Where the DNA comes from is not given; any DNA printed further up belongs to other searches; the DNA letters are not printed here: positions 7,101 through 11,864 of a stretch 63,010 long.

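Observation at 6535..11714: TetR-controlled, 1487-aa orphan CoA-enzyme activase (double HgdC-like ATPase fused to DUF2229)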

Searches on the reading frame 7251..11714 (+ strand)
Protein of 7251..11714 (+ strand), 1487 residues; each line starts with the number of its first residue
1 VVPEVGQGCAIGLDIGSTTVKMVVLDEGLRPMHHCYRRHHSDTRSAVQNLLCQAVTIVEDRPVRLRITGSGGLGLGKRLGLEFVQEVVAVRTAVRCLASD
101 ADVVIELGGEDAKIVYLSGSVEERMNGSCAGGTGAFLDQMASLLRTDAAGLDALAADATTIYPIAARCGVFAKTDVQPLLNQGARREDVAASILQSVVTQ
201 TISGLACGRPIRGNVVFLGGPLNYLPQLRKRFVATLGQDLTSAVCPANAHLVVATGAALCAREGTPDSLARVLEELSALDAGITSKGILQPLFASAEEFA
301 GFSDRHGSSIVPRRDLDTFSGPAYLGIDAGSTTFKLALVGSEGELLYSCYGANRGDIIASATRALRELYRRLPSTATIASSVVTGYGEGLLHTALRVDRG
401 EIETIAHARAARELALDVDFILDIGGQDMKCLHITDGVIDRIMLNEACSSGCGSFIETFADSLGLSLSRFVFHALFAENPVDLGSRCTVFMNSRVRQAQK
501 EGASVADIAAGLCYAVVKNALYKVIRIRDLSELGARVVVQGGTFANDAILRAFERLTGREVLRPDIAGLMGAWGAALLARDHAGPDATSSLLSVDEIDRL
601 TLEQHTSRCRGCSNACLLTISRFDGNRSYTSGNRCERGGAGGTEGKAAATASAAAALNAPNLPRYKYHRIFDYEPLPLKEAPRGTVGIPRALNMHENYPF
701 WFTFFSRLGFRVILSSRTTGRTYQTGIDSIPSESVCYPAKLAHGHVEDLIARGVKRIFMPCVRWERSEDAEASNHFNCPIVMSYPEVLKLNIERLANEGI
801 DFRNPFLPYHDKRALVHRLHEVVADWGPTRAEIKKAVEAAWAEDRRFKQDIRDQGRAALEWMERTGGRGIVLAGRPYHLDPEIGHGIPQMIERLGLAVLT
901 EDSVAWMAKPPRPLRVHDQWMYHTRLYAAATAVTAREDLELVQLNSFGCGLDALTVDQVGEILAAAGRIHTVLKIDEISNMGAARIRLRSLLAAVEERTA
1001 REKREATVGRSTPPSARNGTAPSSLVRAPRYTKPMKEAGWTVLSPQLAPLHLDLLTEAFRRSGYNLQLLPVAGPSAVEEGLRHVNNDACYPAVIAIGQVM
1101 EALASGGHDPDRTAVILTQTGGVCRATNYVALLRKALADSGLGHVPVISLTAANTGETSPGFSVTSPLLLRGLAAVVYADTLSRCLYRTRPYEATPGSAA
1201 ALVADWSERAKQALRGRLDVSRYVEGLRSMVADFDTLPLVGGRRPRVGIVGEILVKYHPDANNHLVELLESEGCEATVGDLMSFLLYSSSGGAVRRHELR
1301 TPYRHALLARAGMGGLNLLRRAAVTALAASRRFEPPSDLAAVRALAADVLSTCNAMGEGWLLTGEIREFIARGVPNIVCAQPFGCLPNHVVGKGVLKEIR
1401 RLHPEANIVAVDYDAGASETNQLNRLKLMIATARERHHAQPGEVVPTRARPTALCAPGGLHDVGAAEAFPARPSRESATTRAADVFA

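Call 5: search_protein_families(library=pfam, proteins=[window:7251-11714:+], max_evalue=0.01)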
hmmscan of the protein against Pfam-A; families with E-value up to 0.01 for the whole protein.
window:7251-11714:+ (1487 aa): 3 families
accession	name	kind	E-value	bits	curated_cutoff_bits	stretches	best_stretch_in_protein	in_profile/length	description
PF09989.15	DUF2229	-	2e-88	296.1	29.4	1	685-904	1-218/218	CoA enzyme activase uncharacterised domain (DUF2229)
PF01869.26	BcrAD_BadFG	-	1.2e-51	176.3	31.5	2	325-579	1-271/271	BadF/BadG/BcrA/BcrD ATPase family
PF02782.22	FGGY_C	-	0.0025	18.1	27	1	500-579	115-194/198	FGGY family of carbohydrate kinases, C-terminal domain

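Call 6: search_protein_families(library=ncbifam, proteins=[window:7251-11714:+], max_evalue=0.01)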
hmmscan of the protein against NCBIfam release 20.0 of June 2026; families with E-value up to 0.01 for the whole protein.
window:7251-11714:+ (1487 aa): 7 families
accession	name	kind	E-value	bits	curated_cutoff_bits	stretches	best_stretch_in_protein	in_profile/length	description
TIGR00241.1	CoA_E_activ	domain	1.9e-68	230.6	125.4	2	325-578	3-248/248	acyl-CoA dehydratase activase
TIGR03286.1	methan_mark_15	hypoth_equivalog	2.2e-43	148.7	455.75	2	324-580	146-402/404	methanogenesis marker 15 protein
TIGR02259.1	benz_CoA_red_A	equivalog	3.2e-28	98.7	578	2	382-556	234-404/432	benzoyl-CoA reductase subunit A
TIGR03192.1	benz_CoA_bzdQ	equivalog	9.5e-21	74.5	380.2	2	326-578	36-285/293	benzoyl-CoA reductase, bzd-type, subunit Q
TIGR02261.1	benz_CoA_red_D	equivalog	1.3e-11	44.2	312.85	2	376-553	60-231/262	benzoyl-CoA reductase subunit D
NF009842.0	PRK13317.1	equivalog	9.5e-07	28.5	234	0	10-132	4-127/277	type II pantothenate kinase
NF004881.0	PRK06241.2-2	equivalog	0.0022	16.3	883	1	918-1007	660-752/898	phosphoenolpyruvate synthase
